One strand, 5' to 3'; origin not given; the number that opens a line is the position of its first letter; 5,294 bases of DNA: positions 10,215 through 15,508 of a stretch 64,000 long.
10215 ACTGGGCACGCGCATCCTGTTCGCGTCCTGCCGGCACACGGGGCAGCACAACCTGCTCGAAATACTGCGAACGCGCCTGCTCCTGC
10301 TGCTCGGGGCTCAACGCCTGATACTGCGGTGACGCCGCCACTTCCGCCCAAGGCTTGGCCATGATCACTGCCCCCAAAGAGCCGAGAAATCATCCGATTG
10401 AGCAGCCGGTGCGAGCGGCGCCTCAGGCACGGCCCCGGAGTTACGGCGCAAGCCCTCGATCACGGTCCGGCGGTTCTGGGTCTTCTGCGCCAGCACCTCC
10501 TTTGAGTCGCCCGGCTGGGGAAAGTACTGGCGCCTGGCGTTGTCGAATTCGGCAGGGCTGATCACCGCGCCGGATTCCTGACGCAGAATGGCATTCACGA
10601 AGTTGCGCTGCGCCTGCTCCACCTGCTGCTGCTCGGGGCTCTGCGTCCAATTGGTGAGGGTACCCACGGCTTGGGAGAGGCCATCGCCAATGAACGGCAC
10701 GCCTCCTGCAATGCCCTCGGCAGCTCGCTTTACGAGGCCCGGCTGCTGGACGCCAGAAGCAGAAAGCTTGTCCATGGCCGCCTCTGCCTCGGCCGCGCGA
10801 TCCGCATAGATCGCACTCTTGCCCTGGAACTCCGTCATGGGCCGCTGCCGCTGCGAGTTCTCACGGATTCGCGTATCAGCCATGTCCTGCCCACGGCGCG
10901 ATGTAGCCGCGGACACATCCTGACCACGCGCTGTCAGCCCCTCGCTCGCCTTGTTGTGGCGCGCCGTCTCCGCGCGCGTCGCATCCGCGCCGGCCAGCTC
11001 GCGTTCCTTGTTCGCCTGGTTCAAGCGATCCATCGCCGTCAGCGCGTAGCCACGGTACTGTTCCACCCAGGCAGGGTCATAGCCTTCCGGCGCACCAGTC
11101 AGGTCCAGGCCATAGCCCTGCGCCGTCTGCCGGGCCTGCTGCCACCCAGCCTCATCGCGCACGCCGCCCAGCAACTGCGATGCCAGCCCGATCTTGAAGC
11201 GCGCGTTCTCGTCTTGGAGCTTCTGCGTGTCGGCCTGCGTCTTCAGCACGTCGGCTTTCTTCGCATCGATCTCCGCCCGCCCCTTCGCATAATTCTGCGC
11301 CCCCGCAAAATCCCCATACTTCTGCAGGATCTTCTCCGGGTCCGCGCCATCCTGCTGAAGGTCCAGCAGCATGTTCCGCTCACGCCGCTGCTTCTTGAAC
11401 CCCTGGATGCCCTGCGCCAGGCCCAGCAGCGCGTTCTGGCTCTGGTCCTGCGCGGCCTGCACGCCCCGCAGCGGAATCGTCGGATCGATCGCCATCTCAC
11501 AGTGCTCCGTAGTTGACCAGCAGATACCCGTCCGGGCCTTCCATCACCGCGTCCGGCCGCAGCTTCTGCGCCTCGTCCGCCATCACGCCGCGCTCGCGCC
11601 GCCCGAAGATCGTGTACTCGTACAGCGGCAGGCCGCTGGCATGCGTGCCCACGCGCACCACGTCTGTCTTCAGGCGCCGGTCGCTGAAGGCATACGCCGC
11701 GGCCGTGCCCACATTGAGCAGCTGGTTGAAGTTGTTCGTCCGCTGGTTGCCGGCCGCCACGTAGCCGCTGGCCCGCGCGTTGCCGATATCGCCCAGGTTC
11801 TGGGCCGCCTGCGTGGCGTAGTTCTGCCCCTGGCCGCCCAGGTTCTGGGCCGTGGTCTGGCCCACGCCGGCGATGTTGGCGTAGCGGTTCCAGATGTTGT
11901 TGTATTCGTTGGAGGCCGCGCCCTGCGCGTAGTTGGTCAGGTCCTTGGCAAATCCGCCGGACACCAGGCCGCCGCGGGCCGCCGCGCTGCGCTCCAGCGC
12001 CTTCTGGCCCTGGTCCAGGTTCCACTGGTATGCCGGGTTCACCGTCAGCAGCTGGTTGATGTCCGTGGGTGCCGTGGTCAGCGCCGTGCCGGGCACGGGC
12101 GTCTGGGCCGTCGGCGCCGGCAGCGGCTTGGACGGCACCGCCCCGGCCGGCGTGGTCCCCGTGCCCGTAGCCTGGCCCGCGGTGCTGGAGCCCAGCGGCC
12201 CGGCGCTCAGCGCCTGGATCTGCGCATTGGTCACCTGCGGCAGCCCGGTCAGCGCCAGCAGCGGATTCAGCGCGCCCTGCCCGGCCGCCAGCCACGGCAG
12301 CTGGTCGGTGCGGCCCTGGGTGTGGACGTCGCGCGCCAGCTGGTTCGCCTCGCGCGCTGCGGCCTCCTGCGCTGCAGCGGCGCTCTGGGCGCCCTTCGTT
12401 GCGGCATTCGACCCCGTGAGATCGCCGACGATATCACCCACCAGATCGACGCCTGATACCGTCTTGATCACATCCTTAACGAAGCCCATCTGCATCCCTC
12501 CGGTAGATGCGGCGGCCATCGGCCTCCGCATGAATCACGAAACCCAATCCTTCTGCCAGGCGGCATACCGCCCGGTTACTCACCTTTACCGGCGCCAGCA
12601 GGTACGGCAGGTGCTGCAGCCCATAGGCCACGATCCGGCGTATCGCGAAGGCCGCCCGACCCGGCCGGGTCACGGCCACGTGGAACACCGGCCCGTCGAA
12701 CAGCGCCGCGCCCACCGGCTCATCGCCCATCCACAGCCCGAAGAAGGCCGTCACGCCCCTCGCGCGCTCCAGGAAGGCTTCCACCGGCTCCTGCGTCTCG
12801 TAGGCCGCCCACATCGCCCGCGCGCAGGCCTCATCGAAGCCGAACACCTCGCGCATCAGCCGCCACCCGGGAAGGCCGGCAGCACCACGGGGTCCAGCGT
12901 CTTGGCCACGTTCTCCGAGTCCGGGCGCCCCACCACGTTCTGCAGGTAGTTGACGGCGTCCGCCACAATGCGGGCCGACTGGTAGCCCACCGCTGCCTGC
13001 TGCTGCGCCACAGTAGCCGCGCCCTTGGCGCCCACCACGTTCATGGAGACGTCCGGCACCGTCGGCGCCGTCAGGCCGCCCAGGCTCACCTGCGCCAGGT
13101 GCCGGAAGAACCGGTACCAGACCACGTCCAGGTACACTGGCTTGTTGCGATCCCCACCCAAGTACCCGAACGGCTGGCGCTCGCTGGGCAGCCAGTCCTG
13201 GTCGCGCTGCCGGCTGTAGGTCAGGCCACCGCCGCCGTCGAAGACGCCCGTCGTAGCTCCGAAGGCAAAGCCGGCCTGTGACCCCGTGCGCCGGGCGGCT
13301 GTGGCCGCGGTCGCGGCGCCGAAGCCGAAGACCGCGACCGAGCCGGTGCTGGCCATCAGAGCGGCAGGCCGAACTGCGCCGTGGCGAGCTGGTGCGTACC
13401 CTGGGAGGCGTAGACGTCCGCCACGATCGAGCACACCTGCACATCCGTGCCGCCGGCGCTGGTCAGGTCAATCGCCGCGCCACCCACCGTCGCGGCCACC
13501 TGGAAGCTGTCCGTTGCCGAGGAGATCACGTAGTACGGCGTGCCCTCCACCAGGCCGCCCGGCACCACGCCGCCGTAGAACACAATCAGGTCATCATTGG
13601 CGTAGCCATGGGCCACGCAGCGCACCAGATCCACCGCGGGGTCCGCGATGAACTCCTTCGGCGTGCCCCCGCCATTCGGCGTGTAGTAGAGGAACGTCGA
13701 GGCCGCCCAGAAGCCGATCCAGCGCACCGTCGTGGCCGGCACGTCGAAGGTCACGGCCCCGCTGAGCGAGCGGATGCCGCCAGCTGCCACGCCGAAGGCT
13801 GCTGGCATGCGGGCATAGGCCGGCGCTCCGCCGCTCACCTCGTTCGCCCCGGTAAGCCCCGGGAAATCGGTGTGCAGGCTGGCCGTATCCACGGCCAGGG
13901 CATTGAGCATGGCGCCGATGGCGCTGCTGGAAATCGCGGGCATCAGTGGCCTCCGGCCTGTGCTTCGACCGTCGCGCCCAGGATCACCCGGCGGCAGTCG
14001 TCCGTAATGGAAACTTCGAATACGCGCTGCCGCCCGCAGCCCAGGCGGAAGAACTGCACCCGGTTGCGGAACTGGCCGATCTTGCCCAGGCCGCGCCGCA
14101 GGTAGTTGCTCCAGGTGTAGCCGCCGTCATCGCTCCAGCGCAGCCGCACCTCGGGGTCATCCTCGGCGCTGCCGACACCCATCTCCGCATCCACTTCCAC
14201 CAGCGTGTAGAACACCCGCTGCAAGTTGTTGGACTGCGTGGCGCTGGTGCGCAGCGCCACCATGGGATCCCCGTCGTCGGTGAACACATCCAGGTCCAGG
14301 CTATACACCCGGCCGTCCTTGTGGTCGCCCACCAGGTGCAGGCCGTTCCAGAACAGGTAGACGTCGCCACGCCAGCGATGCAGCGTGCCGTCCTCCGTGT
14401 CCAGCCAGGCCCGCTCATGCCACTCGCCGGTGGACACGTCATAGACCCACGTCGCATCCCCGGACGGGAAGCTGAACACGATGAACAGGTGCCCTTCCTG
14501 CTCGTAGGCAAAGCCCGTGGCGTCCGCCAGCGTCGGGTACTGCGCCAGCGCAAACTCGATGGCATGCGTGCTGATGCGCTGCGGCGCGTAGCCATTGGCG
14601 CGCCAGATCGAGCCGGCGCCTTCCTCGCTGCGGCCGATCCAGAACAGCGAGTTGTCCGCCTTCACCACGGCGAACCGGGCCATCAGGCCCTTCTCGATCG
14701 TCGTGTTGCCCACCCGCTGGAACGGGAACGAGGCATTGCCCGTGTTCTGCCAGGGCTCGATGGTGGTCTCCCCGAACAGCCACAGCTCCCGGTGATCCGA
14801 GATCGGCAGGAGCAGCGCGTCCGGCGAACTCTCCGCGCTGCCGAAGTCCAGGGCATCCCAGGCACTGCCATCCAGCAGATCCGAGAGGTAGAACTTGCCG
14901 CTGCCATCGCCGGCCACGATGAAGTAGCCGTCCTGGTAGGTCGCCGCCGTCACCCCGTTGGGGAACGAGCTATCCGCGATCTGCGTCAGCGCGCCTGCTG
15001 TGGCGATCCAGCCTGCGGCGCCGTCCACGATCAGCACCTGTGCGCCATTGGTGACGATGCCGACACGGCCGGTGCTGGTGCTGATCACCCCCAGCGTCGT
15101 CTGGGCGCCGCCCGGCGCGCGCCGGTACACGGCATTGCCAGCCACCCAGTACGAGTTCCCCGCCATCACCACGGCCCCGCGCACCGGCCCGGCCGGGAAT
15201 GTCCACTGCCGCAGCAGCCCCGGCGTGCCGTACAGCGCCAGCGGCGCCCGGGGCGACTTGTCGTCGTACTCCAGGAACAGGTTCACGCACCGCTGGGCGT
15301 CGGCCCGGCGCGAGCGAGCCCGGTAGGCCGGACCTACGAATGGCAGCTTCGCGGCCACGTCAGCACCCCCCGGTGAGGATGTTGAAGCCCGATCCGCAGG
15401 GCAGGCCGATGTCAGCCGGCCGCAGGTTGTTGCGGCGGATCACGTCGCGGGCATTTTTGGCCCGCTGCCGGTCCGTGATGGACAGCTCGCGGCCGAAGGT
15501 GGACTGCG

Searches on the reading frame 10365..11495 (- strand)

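Call 9: search_protein_families(library=phrogs, proteins=[window:10365-11495:-], max_evalue=0.001)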
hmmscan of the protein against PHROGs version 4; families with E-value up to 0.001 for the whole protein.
window:10365-11495:- (376 aa): 2 families
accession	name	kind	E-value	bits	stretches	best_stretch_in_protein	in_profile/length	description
phrog_35431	-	unknown function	8.4e-07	28.8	1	295-344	448-497/546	-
phrog_917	-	other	0.00074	19.7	1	173-247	206-282/509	released from the phage upon host infection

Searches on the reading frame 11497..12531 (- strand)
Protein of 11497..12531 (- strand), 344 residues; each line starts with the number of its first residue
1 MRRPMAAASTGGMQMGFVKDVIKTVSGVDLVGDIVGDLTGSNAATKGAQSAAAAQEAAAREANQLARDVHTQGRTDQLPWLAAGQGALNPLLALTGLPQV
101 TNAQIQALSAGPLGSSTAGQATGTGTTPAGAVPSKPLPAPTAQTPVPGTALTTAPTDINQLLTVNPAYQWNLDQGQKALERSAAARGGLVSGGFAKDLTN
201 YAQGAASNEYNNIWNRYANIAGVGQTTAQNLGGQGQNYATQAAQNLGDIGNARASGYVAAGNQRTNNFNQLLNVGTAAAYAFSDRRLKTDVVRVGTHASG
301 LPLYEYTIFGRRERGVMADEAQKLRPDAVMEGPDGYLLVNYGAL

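Call 9: search_protein_families(library=phrogs, proteins=[window:11497-12531:-], max_evalue=0.001)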
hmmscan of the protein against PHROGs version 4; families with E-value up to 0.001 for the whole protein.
window:11497-12531:- (344 aa): 4 families
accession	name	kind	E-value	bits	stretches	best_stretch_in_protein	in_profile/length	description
phrog_598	-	DNA, RNA and nucleotide metabolism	5.8e-39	135.2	1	34-279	13-202/240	DNA ejection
phrog_6121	-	head and packaging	3.8e-15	57.3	1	226-343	268-386/392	virion structural protein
phrog_11011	-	tail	3.3e-05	22.9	1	203-344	1097-1255/1291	long tail fiber protein distal subunit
phrog_4287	-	DNA, RNA and nucleotide metabolism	0.00035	20.9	0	42-344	91-386/392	DNA ejection protein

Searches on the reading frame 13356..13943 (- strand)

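Call 9: search_protein_families(library=phrogs, proteins=[window:13356-13943:-], max_evalue=0.001)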
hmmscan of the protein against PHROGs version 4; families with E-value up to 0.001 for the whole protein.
window:13356-13943:- (195 aa): 4 families
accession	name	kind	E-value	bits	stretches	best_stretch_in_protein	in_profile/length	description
phrog_240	-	head and packaging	5.6e-13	50.2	1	9-87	68-162/200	head protein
phrog_4711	-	unknown function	1.6e-07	32.3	1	102-168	107-171/296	-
phrog_9370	-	tail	3.6e-07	30.3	1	102-168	274-338/460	tail fiber protein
phrog_7765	-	unknown function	1e-06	28.3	1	102-168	389-453/578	-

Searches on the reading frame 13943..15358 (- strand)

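Call 13: search_protein_families(library=phrogs, proteins=[window:13943-15358:-], max_evalue=0.001)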
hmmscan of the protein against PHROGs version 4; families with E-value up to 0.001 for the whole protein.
window:13943-15358:- (471 aa): 2 families
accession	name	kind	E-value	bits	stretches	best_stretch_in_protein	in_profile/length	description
phrog_578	-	connector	2.5e-128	429.6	1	3-469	4-472/486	head closure Hc3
phrog_19101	-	unknown function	6.9e-15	55.4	1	402-470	526-594/595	-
